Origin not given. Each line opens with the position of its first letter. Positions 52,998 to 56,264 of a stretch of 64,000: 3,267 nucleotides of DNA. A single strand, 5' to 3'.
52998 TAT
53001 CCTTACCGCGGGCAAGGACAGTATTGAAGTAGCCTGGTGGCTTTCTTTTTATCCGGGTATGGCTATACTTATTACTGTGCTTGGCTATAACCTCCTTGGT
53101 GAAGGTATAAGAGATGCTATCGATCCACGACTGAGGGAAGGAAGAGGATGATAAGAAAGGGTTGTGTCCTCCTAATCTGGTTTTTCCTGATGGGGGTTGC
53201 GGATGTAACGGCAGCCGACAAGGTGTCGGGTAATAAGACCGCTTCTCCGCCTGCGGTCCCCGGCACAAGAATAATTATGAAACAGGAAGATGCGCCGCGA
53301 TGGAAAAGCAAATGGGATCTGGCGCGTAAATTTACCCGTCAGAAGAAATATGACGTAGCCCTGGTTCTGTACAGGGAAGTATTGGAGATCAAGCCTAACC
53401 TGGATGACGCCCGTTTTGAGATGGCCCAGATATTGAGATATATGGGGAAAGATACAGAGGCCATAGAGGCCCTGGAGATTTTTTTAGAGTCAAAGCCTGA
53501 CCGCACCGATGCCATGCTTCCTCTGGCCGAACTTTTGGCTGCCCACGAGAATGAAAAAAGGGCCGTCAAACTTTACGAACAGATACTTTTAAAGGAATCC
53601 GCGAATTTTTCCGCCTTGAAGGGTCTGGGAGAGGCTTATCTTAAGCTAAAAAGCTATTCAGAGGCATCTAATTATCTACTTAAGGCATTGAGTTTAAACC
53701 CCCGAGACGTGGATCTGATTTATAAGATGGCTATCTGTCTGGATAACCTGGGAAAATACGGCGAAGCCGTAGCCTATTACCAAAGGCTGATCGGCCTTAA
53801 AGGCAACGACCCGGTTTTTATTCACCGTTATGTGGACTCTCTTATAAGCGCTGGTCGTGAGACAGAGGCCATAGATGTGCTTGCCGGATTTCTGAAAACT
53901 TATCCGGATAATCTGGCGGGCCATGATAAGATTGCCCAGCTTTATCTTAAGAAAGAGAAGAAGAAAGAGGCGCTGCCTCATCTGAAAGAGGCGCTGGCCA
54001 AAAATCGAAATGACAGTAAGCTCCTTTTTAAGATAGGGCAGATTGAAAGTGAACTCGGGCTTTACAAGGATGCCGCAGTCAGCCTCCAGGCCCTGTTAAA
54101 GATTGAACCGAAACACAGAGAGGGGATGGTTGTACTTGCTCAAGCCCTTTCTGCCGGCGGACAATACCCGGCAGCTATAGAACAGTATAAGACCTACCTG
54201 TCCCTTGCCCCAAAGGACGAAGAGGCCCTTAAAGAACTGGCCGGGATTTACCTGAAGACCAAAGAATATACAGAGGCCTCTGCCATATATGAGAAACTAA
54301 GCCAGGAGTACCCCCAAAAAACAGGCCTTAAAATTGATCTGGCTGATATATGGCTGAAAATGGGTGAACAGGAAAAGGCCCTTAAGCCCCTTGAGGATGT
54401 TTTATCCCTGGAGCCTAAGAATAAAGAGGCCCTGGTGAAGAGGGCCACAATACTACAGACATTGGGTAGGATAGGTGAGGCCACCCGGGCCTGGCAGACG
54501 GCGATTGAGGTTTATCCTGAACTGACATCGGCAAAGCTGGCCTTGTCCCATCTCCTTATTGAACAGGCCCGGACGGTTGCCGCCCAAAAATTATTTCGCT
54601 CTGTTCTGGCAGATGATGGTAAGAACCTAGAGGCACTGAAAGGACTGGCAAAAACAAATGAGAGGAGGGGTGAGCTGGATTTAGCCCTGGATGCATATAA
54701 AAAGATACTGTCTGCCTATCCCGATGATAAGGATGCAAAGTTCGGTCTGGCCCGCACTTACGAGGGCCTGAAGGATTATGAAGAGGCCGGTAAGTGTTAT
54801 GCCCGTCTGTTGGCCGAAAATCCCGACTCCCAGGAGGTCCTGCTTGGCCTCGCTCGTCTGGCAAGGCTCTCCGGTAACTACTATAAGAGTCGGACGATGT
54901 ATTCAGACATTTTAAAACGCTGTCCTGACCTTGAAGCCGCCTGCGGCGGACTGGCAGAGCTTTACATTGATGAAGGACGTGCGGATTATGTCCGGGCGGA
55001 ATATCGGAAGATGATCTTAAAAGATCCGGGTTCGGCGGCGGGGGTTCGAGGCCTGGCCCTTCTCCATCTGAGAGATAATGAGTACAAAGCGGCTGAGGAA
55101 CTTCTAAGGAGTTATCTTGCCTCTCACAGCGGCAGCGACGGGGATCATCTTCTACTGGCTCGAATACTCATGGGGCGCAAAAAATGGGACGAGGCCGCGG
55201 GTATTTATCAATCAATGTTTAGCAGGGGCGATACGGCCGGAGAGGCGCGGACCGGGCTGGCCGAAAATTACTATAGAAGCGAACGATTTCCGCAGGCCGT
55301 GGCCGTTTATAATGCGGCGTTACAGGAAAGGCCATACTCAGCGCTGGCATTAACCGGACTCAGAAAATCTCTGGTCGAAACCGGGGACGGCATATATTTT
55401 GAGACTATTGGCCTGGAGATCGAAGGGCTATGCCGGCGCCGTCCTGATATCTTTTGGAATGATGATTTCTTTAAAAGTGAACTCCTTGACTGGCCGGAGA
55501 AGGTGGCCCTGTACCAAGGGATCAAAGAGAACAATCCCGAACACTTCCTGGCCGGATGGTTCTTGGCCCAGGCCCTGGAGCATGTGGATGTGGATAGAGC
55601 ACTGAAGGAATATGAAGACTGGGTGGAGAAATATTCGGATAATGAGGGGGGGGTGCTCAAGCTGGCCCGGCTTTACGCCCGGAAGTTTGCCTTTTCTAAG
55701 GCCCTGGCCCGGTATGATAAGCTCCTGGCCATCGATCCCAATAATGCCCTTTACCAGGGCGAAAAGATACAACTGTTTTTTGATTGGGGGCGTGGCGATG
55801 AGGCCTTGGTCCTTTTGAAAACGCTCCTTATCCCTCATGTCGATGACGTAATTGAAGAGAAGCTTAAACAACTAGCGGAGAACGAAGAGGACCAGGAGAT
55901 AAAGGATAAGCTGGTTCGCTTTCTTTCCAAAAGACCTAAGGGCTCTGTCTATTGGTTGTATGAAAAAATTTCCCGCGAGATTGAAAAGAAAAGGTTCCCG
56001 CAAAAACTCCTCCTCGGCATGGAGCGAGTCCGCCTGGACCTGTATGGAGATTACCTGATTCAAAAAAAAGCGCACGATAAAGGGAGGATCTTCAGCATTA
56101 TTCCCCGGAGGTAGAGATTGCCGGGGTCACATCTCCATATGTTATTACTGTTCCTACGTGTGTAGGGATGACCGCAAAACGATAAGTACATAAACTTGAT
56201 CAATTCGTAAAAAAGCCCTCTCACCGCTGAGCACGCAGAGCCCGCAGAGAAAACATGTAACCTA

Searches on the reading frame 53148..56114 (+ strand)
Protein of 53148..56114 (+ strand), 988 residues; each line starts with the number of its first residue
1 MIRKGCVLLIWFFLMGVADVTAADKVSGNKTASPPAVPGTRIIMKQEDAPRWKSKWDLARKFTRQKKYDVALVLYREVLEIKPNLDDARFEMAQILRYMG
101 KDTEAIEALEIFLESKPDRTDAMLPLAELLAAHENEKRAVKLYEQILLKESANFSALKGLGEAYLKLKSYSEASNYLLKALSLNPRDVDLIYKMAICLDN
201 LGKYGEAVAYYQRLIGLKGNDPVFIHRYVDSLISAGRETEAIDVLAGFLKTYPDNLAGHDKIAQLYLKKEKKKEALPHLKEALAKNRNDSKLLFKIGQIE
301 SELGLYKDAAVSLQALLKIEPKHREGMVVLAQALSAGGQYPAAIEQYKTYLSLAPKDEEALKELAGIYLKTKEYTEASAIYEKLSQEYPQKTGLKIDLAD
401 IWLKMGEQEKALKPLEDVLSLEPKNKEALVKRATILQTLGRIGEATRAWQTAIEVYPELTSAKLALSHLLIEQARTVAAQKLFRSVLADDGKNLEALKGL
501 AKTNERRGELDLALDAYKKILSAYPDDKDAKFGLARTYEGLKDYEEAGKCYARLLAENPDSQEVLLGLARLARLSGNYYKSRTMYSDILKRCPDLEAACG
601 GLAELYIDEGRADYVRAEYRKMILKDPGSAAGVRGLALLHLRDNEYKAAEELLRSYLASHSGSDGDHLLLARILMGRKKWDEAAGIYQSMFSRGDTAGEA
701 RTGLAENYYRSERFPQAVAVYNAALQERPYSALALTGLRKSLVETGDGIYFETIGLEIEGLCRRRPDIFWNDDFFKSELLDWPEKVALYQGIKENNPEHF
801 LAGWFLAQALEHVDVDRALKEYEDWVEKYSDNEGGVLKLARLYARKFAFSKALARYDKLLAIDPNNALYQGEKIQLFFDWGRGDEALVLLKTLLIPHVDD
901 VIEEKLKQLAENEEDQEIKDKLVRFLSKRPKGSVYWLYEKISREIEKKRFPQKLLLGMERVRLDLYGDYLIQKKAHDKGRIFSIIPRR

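Call 59: search_protein_families(library=pfam, proteins=[window:53148-56114:+], max_evalue=0.00001)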
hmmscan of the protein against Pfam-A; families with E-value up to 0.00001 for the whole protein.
window:53148-56114:+ (988 aa): 31 families (the best 25 are shown)
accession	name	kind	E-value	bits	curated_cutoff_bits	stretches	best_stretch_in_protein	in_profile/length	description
PF14559.12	TPR_19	-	5.4e-67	222.5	25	3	508-571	5-68/68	Tetratricopeptide repeat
PF13428.12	TPR_14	-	6.5e-55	178.3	23.5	0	530-571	3-44/44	Tetratricopeptide repeat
PF13432.12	TPR_16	-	3.3e-53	178.1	32.7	1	330-390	3-63/65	Tetratricopeptide repeat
PF07719.23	TPR_2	-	1.5e-50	165.6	27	0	156-187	3-34/34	Tetratricopeptide repeat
PF00515.34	TPR_1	-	3e-35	119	27.8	0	156-187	3-34/34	Tetratricopeptide repeat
PF13174.12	TPR_6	-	6.6e-34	114.7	26.3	0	529-561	1-33/33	Tetratricopeptide repeat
PF13431.12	TPR_17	-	6.4e-31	104.5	24.4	0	177-208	2-33/34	Tetratricopeptide repeat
PF24575.1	TPR_Slam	-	3.2e-28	98.6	35.2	0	55-105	50-100/104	Surface lipoprotein assembly modifier, N-terminal TPR repeats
PF23914.1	TPR_CcmH_CycH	-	6.8e-28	97.9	42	2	432-528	56-155/158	Cytochrome c-type biogenesis protein H TPR domain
PF12895.13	ANAPC3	-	2.2e-26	92.4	27.2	0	304-383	3-81/82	Anaphase-promoting complex, cyclosome, subunit 3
PF13424.12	TPR_12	-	3.6e-26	91.6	30.1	0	479-525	29-76/77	Tetratricopeptide repeat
PF13181.12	TPR_8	-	4.3e-26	89.2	25.7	0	160-186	7-33/34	Tetratricopeptide repeat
PF13371.12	TPR_9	-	4.6e-26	91.1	35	0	63-122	6-65/73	Tetratricopeptide repeat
PF13414.12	TPR_11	-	5.7e-24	84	26.8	0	62-96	4-38/42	TPR repeat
PF13176.12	TPR_7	-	1.1e-23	81.7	27.9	0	533-561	4-32/36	Tetratricopeptide repeat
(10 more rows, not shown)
